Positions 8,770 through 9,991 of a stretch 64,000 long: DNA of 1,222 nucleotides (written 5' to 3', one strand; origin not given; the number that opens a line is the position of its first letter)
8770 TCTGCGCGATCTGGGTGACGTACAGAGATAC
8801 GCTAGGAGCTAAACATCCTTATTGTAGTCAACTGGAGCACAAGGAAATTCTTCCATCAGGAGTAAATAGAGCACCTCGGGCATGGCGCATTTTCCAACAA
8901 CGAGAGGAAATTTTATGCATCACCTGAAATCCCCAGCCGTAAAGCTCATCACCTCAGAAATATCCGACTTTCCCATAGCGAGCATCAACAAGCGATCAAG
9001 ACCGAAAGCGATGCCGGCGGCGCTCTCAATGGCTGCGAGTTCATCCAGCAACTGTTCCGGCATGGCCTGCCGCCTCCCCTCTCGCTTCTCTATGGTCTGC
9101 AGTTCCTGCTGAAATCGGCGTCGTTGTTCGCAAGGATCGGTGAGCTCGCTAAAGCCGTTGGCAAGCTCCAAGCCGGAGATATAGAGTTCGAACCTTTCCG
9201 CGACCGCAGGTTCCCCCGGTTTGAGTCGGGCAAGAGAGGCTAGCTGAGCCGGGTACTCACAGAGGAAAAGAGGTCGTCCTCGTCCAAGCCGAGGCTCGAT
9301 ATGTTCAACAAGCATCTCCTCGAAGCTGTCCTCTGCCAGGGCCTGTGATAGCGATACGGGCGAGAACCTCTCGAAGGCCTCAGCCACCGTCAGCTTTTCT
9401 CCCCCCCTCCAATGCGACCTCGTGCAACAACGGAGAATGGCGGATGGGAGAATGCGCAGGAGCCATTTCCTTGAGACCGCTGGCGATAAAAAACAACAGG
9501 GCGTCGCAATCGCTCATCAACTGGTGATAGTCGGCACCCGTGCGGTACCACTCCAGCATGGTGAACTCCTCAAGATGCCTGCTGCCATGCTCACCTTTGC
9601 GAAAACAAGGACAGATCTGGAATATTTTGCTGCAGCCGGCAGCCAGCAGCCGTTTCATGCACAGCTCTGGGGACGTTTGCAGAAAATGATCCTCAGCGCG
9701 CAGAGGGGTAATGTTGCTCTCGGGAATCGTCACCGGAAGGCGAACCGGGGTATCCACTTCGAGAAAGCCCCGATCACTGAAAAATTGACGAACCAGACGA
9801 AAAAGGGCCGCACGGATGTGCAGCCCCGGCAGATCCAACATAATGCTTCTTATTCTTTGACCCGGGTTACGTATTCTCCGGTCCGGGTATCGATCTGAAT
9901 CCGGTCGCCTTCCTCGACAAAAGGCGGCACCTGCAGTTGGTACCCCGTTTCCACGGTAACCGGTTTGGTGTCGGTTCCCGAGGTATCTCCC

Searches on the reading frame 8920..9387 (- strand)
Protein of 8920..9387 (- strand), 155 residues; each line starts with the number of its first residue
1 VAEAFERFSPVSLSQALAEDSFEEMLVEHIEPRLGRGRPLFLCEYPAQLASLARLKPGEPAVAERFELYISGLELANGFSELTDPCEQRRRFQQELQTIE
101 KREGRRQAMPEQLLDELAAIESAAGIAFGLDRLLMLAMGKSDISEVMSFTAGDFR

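Call 68: search_protein_families(library=pfam, max_evalue=0.001, proteins=[window:8920-9387:-])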
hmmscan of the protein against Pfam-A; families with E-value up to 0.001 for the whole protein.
window:8920-9387:- (155 aa): 1 family
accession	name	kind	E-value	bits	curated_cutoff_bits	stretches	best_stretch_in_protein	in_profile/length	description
PF00152.25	tRNA-synt_2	-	1.7e-18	67.2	25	1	36-150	189-305/308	tRNA synthetases class II (D, K and N)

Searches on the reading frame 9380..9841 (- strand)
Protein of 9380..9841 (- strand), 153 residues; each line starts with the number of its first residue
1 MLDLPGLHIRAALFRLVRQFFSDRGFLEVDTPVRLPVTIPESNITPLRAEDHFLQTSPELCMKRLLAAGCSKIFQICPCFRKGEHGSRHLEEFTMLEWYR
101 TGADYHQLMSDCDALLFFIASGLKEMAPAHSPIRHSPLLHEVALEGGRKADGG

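Call 68: search_protein_families(library=pfam, max_evalue=0.001, proteins=[window:9380-9841:-])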
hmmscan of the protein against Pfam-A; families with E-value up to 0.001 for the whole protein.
window:9380-9841:- (153 aa): 1 family
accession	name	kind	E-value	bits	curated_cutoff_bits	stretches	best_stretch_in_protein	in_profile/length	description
PF00152.25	tRNA-synt_2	-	6.9e-21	75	25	1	7-125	22-146/308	tRNA synthetases class II (D, K and N)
